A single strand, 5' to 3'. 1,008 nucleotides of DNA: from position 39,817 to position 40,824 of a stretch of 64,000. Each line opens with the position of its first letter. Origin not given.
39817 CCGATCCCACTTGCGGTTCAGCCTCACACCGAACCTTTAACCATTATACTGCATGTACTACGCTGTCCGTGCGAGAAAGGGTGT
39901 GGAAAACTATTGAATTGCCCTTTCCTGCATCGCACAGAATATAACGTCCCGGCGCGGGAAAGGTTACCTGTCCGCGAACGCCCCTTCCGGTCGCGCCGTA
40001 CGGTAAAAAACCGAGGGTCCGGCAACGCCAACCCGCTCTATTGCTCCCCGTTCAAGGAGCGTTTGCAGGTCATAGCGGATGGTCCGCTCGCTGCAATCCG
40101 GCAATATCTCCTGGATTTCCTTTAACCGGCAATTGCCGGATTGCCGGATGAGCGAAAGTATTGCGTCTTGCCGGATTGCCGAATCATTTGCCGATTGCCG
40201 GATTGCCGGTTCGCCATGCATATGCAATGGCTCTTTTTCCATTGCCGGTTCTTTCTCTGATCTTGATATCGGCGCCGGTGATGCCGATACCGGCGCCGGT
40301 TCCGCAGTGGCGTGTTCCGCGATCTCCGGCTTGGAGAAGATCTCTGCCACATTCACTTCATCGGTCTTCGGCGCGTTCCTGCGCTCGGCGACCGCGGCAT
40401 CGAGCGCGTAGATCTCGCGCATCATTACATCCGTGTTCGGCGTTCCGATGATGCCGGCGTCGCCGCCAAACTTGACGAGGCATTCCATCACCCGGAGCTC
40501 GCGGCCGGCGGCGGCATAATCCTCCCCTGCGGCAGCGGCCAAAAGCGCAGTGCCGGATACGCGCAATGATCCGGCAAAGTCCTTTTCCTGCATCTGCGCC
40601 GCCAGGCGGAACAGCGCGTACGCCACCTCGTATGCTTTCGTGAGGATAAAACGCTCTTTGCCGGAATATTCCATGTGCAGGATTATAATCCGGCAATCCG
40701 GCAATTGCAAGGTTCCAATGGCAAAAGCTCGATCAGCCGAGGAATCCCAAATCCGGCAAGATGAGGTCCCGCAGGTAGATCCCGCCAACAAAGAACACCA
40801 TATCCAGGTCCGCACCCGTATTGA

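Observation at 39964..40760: HTH regulator whose promoter spacer and own coding sequence both contain arrays of the 8-mer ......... Probable leaderless autoregulated gene with a looping operator architecture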

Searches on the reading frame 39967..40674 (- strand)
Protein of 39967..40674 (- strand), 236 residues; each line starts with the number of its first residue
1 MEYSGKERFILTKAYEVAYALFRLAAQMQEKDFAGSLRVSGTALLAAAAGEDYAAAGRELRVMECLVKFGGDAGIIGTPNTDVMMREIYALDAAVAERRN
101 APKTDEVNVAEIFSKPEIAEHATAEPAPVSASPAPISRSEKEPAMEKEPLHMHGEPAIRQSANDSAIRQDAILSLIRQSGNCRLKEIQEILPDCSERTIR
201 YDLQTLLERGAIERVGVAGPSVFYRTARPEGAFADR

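Call 8: search_protein_families(library=pfam, proteins=[window:39967-40674:-], max_evalue=1)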
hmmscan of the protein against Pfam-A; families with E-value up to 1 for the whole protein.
window:39967-40674:- (236 aa): 9 families
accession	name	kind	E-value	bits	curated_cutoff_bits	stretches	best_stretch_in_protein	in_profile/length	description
PF08220.18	HTH_DeoR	-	1.1e-08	35.1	21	1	168-215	1-47/57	DeoR-like helix-turn-helix domain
PF08461.16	HTH_12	-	0.00029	21.1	21.4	1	186-219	22-55/66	Ribonuclease R winged-helix domain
PF01638.23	HxlR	-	0.0017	18.6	20.8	1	176-217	14-54/91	HxlR-like helix-turn-helix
PF12840.13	HTH_20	-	0.0033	17.8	27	1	172-215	9-51/51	Helix-turn-helix domain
PF08279.18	HTH_11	-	0.0086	16.4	25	1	168-211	1-45/55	HTH domain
PF03965.22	Penicillinase_R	-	0.013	16.2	22.6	1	170-227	6-65/115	Penicillinase repressor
PF01047.28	MarR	-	0.062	13.6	24.6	1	171-214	7-49/59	MarR family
PF02845.22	CUE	-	0.17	12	21.1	1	184-204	5-25/42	CUE domain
PF04703.18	FaeA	-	0.24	12.2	20.7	1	169-217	2-50/62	FaeA-like protein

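Call 9: search_protein_families(library=ncbifam, proteins=[window:39967-40674:-], max_evalue=1)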
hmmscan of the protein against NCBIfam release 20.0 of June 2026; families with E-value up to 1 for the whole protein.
window:39967-40674:- (236 aa): 6 families
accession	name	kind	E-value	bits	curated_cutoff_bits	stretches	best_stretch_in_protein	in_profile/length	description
NF041397.1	TranRegGlpR_Halo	equivalog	6.2e-06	26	300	1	168-215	6-52/253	HTH-type transcriptional regulator GlpR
NF008154.0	PRK10906.1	equivalog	0.004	16.5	331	1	167-221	5-60/252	DeoR/GlpR family transcriptional regulator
NF040755.1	AgaR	equivalog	0.037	13.2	260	1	166-214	5-52/256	transcriptional repressor AgaR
TIGR01347.1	sucB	equivalog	0.056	12.6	378.65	1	80-178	38-137/404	dihydrolipoyllysine-residue succinyltransferase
NF007753.1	PRK10434.1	equivalog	0.12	11.9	350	1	167-214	5-51/253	glucitol operon DNA-binding transcriptional repressor SrlR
NF053736.1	AcpB_EbpR_MafR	subfamily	0.38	10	130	1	165-209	4-48/481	AcpB/EbpR/MafR family transcriptional regulator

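Call 10: find_homologous_proteins(query=window:39967-40674:-)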
Query window:39967-40674:- (236 aa): 280 proteins with E <= 0.001 among 5800 candidates; the best 120 are listed.
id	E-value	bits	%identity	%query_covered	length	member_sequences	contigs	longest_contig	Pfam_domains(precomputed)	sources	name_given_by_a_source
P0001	2.1e-147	506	100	100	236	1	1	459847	PF08220.19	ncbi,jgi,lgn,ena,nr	ncbi:MAG TPA: DeoR family transcriptional regulator [Candidatus Paceibacterota bacterium]|nr:DeoR fa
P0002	1.3e-113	396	81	100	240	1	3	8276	PF08220.19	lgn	-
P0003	1.3e-112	393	82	100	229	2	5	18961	PF08220.19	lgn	-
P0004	1.3e-96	340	73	95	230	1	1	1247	PF08461.17,PF08220.19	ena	-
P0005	4.0e-96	339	72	96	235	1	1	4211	PF08220.19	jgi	jgi:hypothetical protein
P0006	6.6e-93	328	72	97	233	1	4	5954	PF08220.19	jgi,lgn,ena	jgi:predicted MarR family transcription regulator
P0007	7.2e-93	328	72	100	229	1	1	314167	PF08461.17,PF08220.19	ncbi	-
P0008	9.1e-93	328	71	97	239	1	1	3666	PF08220.19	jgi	jgi:hypothetical protein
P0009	1.2e-92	327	71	97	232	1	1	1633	PF08220.19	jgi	jgi:hypothetical protein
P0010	4.6e-92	325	70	95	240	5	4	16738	PF08220.19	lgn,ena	-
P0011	1.1e-91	324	71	95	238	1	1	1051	PF08220.19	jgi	jgi:hypothetical protein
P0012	2.9e-91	323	72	95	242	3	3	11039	PF08220.19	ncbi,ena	-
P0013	6.2e-91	322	68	97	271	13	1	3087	PF08220.19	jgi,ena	-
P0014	7.6e-91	321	72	97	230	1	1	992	PF08220.19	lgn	-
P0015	8.6e-91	321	69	98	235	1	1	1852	PF08461.17,PF08220.19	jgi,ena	-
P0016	1.3e-90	321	72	97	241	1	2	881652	PF08220.19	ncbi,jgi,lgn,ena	jgi:hypothetical protein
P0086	5.5e-75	270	60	97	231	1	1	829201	PF08220.19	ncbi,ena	-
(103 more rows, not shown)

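Call 13: find_related_loci(query=A1, collection=genome_contigs, flank=3000)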
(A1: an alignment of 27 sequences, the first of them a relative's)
Query A1 (236 aa) in genome_contigs; peptide patterns used: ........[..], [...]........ (x = any residue, [..] = any of these).
191 stretches matched a pattern; 79 encode a relative of the query (tblastn E <= 1e-3); 79 distinct loci.
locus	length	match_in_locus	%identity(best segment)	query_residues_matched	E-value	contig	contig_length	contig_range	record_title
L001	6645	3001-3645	75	1-225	1e-98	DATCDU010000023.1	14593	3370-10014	MAG TPA_asm: Candidatus Paceibacterota bacterium isolate SMAG_U7734 k141_424394, whole genome shotgun sequence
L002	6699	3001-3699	69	1-225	7e-95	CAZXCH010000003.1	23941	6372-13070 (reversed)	MAG TPA_asm: uncultured Candidatus Saccharibacteria bacterium isolate binchicken_co241_385 genome assembly, contig: NODE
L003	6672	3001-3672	72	1-235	3e-94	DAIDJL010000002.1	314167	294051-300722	MAG TPA_asm: Candidatus Parcubacteria bacterium isolate clean384 k141_1205109, whole genome shotgun sequence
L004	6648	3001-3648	72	1-228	5e-94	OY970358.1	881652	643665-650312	MAG: uncultured bacterium isolate MFD00082.bin.c.7 genome assembly, chromosome: 1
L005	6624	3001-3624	69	1-227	7e-91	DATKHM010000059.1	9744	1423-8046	MAG TPA_asm: Candidatus Paceibacterota bacterium isolate SMAG_U14577 k141_30194, whole genome shotgun sequence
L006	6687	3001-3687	66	1-230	1e-86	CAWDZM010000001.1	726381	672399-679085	MAG: uncultured bacterium isolate MFD01223.bin.1.73 genome assembly, contig: contig_20113, whole genome shotgun sequence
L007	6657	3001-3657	68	1-230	8e-86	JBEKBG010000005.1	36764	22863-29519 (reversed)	MAG: Minisyncoccia bacterium isolate SPRUCE 130 SPRUCE_130_5, whole genome shotgun sequence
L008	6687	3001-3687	60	1-228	8e-84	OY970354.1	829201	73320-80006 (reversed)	MAG: uncultured bacterium isolate MFD04540.bin.2.12 genome assembly, chromosome: 1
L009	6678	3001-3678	55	1-229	3e-75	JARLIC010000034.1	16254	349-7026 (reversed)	MAG: Candidatus Paceibacterota bacterium isolate MAG_CO256 MetaCoAG_Bin_256_Oxic_k141_499067, whole genome shotgun seque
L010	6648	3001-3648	52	1-225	9e-70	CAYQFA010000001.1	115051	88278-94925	MAG TPA_asm: uncultured Candidatus Saccharibacteria bacterium isolate binchicken_co3_503 genome assembly, contig: NODE_3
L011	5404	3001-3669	58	1-225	8e-69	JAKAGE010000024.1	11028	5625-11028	MAG: bacterium isolate WY2.bin145 NODE_9505_length_11028_cov_1.317310, whole genome shotgun sequence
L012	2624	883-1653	45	1-225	4e-61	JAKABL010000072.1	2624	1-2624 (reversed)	MAG: bacterium isolate WH2.bin17 NODE_76327_length_2624_cov_2.932719, whole genome shotgun sequence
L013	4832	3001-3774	43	1-232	5e-59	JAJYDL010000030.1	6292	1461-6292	MAG: bacterium isolate BP9.bin97 NODE_27212_length_6292_cov_1.563666, whole genome shotgun sequence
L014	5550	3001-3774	43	1-232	5e-59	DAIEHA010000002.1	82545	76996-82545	MAG TPA_asm: Candidatus Parcubacteria bacterium isolate clean996 NODE_2_length_82545_cov_7.037663, whole genome shotgun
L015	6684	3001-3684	46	1-225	1e-57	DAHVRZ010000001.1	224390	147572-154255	MAG TPA_asm: Candidatus Parcubacteria bacterium isolate clean656 NODE_1_length_224390_cov_8.144298, whole genome shotgun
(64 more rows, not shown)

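Call 34: predict_structure(alignment_id=A1)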
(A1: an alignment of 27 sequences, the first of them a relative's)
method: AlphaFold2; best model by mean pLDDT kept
length: 236 residues; sequences in the alignment: 27
mean_pLDDT: 81.2   pTM: 0.46
mean pLDDT of the five models: 81.2, 81.1, 80.0, 79.8, 79.0
residues with pLDDT >= 90: 149; 70-90: 18; 50-70: 25; < 50: 44
segments of 3 or more residues with pLDDT < 50: 119-133, 135-158, 234-236
pLDDT, mean of each block of 10 residues (from residue 1): 77 98 97 98 98 97 98 96 98 95 70 60 43 44 42 43 84 94 94 93 95 87 87 49
secondary structure, 60 per line:
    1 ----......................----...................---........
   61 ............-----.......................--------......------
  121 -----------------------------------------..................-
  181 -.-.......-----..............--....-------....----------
elements in order: H5-26 H31-49 H53-72 H78-100 H109-114 H162-179 H184-190 H196-209 E212-215 E223-226

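Call 38: fold_search(model_id=the predicted structure, library=pdb)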
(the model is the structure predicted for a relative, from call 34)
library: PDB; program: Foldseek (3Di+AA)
matches with E <= 10: 962; with E <= 0.001: 0
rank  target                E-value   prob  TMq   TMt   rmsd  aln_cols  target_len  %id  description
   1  2gsc_E                7.3e-03  1.00  0.34  0.66   3.4       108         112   14  Crystal Structure of the Conserved Hypothetical Cytosolic Protein Xcc0516 from Xanthomonas campestris (released 2006-10-03)
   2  9gm7_C                9.6e-03  0.51  0.17  0.10  52.4       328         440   13  MukBEF in a nucleotide-bound state with open neck gate (monomer) (released 2025-03-26)
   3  5hs7_A                1.1e-02  1.00  0.22  0.50   2.5        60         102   25  Reduced form of the transcriptional regulator YodB from B. subtilis (released 2016-08-17)
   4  2gsc_A                1.3e-02  1.00  0.37  0.74   1.8       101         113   14  Crystal Structure of the Conserved Hypothetical Cytosolic Protein Xcc0516 from Xanthomonas campestris (released 2006-10-03)
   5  6dk4_A                1.4e-02  1.00  0.25  0.42   2.3        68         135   19  Crystal structure of Campylobacter jejuni peroxide stress regulator (released 2018-06-13)
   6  1sfx_A                1.7e-02  1.00  0.23  0.48   2.7        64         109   34  X-ray crystal structure of putative HTH transcription regulator from Archaeoglobus fulgidus (released 2004-08-03)
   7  2gsc_B                2.0e-02  1.00  0.36  0.71   1.8       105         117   13  Crystal Structure of the Conserved Hypothetical Cytosolic Protein Xcc0516 from Xanthomonas campestris (released 2006-10-03)
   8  5hs7_B                2.5e-02  1.00  0.22  0.49   3.0        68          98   20  Reduced form of the transcriptional regulator YodB from B. subtilis (released 2016-08-17)
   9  2gsc_D                2.7e-02  1.00  0.38  0.75   2.4       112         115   13  Crystal Structure of the Conserved Hypothetical Cytosolic Protein Xcc0516 from Xanthomonas campestris (released 2006-10-03)
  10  2gsc_C                3.5e-02  1.00  0.39  0.79   2.5       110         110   15  Crystal Structure of the Conserved Hypothetical Cytosolic Protein Xcc0516 from Xanthomonas campestris (released 2006-10-03)
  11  5hs9_A                3.5e-02  1.00  0.22  0.57   2.5        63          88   25  Crystal structure of the quinone-bound YodB from B. subtilis (released 2016-08-17)
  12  5hs8                  3.5e-02  1.00  0.23  0.49   6.9        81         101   18  Crystal structure of the diamide-treated YodB from B. subtilis (released 2016-08-17)
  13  1wq2_A                4.1e-02  1.00  0.24  0.78   2.6        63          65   14  Neutron Crystal Structure Of Dissimilatory Sulfite Reductase D (DsrD) (released 2005-09-19)
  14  6o8k                  4.3e-02  1.00  0.24  0.59   2.0        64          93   17  Crystal Structure of apo and reduced Sulfide-responsive transcriptional repressor (SqrR) from Rhodobacter capsulatus. (released 2020-04-01)
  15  3u1d_A                4.3e-02  1.00  0.23  0.36   2.6        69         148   26  The structure of a protein with a GntR superfamily winged-helix-turn-helix domain from Halomicrobium mukohataei. (released 2011-12-07)
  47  2rld_A                1.2e-01  1.00  0.37  0.74   3.4       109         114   14  CRYSTAL STRUCTURE OF A PROTEIN WITH UNKNOWN FUNCTION FROM S23 RIBOSOMAL PROTEIN FAMILY (BT_0352) FROM BACTEROIDES THET (released 2007-10-30)
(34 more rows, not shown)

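Call 45: search_solved_structures(query=A1, max_evalue=10)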
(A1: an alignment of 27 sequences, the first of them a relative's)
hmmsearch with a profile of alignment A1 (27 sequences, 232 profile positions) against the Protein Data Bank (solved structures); distinct sequences matched with E-value up to 10: 74 (the best 60 are shown).
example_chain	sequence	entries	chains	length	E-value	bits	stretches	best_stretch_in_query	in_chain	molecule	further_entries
6mol_A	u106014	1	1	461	9.7e-10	41.8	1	23-78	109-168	Monoextended DARPin R12 (M_R12)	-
6wvs_A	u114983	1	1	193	0.002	21.1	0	42-90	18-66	DeNovoTIM15 hyperstable de novo TIM barrel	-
5ooy_A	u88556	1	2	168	0.0058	19.6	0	54-77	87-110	DARPin VHAH-1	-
6ar6_B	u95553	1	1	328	0.014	18.4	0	54-75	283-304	DLD-4 darpin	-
4hrm_B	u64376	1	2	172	0.015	18.3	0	54-75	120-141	Designed Ankyrin Repeat Protein 9_26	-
5mak_A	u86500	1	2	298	0.026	17.5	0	54-75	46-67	R7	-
6yqx_A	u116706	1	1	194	0.027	17.4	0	44-91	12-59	de novo designed TIM barrel DeNovoTIM13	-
5ma9_A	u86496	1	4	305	0.028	17.4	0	54-75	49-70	R11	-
5ma3_A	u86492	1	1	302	0.029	17.3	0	54-75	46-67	R11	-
2bkk_B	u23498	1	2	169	0.039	16.9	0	55-77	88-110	DESIGNED ANKYRIN REPEAT INHIBITOR AR_3A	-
5ma5_A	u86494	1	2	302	0.042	16.8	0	54-75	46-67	K11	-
5ma4_A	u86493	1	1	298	0.043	16.8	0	54-75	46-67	K7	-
7p12_A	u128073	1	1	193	0.052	16.5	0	47-91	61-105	DeNovoTIM13-SB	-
7zyu_B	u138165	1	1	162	0.058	16.3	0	53-78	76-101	Designed Ankyrin repeat protein F10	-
9f22_B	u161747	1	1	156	0.067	16.1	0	54-75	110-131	DARPin DP1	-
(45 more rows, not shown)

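Call 56: search_protein_families(library=pfam, alignment_id=A1, max_evalue=1)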
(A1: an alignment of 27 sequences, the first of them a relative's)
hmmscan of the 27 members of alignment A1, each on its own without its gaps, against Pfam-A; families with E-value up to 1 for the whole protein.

A. member 1, P0001 (236 aa): 9 families
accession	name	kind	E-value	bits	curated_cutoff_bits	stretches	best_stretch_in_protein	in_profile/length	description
PF08220.18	HTH_DeoR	-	1.1e-08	35.1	21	1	168-215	1-47/57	DeoR-like helix-turn-helix domain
PF08461.16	HTH_12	-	0.00029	21.1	21.4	1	186-219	22-55/66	Ribonuclease R winged-helix domain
PF01638.23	HxlR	-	0.0017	18.6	20.8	1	176-217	14-54/91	HxlR-like helix-turn-helix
PF12840.13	HTH_20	-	0.0033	17.8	27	1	172-215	9-51/51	Helix-turn-helix domain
PF08279.18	HTH_11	-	0.0086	16.4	25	1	168-211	1-45/55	HTH domain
PF03965.22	Penicillinase_R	-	0.013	16.2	22.6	1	170-227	6-65/115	Penicillinase repressor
PF01047.28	MarR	-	0.062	13.6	24.6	1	171-214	7-49/59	MarR family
PF02845.22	CUE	-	0.17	12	21.1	1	184-204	5-25/42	CUE domain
PF04703.18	FaeA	-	0.24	12.2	20.7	1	169-217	2-50/62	FaeA-like protein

B. families by the number of members that match (of 27 scanned): 25 families
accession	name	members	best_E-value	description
PF08220.18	HTH_DeoR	27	2e-10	DeoR-like helix-turn-helix domain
PF08461.16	HTH_12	27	8.4e-06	Ribonuclease R winged-helix domain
PF01638.23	HxlR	27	3.7e-05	HxlR-like helix-turn-helix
PF03965.22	Penicillinase_R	26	0.00036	Penicillinase repressor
PF01047.28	MarR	20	0.003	MarR family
PF12840.13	HTH_20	19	0.00072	Helix-turn-helix domain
PF02845.22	CUE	18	0.00036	CUE domain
PF08279.18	HTH_11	14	0.0049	HTH domain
PF13463.12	HTH_27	12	0.0046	Winged helix DNA-binding domain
PF21715.3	CggR_N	6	0.017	CggR N-terminal DNA binding domain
PF05158.18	RNA_pol_Rpc34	6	0.058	RNA polymerase Rpc34 subunit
PF10711.15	DUF2513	5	0.073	Hypothetical protein (DUF2513)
PF01170.24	UPF0020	4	0.0036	RMKL-like, methyltransferase domain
PF04703.18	FaeA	3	0.07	FaeA-like protein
PF22168.2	DIP2311-like_C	3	0.13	Transcriptional regulator DIP2311-like, C-terminal domain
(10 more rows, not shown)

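Call 81: find_encoding_contigs(protein=P0016, flank=10000, max_places=1)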
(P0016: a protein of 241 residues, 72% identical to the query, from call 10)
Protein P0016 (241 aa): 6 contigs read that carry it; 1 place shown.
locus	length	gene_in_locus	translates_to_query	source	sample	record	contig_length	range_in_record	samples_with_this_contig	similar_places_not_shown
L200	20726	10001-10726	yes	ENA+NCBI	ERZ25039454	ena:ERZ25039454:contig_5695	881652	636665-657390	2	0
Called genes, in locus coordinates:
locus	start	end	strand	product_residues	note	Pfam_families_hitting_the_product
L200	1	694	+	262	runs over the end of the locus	PF00702:Hydrolase (faint), PF08282:Hydrolase_3, PF03332:PMM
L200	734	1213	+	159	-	PF04308:RNaseH_like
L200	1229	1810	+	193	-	PF10108:DNA_pol_B_exo2 (faint), PF13482:RNase_H_2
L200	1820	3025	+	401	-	PF00155:Aminotran_1_2 (faint), PF00266:Aminotran_5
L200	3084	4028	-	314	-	PF01933:CofD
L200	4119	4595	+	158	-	-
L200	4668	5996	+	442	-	PF10459:Peptidase_S46 (faint), PF00089:Trypsin, PF13365:Trypsin_2, PF13180:PDZ_2, PF00595:PDZ (weak), PF17820:PDZ_6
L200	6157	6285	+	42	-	PF02861:Clp_N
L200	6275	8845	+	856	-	PF02861:Clp_N, PF13191:AAA_16 (weak), PF23569:NBD_SMAX1 (weak), PF00004:AAA, PF17871:AAA_lid_9, PF07724:AAA_2, PF07728:AAA_5, PF10431:ClpB_D2-small, +9 more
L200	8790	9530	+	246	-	-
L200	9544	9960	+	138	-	-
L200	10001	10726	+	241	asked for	PF08220:HTH_DeoR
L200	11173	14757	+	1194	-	PF01471:PG_binding_1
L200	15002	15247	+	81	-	PF00216:Bac_DNA_binding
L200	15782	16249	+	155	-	-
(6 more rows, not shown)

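Call 82: find_encoding_contigs(protein=P0086, flank=10000, max_places=1)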
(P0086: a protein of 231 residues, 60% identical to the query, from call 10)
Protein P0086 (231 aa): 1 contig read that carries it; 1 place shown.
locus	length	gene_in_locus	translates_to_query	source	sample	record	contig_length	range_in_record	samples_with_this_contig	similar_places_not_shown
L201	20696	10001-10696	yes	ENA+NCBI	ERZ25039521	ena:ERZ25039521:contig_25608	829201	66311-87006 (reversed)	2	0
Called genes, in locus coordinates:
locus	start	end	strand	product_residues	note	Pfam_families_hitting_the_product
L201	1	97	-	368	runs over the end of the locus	PF00154:RecA_N, PF06745:ATPase (weak), PF08423:Rad51, PF27531:MT3502_N (weak), PF21096:RecA_C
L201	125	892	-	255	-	PF13413:HTH_25, PF09136:Glucodextran_B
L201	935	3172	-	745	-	PF17854:FtsK_alpha, PF01580:FtsK_SpoIIIE, PF09397:FtsK_gamma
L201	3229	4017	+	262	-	PF00702:Hydrolase (faint), PF08282:Hydrolase_3, PF03332:PMM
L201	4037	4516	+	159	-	PF04308:RNaseH_like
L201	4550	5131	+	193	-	PF13482:RNase_H_2, PF10108:DNA_pol_B_exo2 (faint)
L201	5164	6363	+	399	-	PF00266:Aminotran_5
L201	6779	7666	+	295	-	PF02861:Clp_N, PF05621:TniB (faint), PF13191:AAA_16, PF23569:NBD_SMAX1, PF00004:AAA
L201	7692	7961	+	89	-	PF17871:AAA_lid_9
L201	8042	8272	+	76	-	-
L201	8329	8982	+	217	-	PF00158:Sigma54_activat, PF07724:AAA_2, PF13401:AAA_22 (weak), PF00004:AAA, PF07728:AAA_5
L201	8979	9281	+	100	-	PF10431:ClpB_D2-small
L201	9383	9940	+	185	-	-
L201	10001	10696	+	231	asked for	PF08220:HTH_DeoR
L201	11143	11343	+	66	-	-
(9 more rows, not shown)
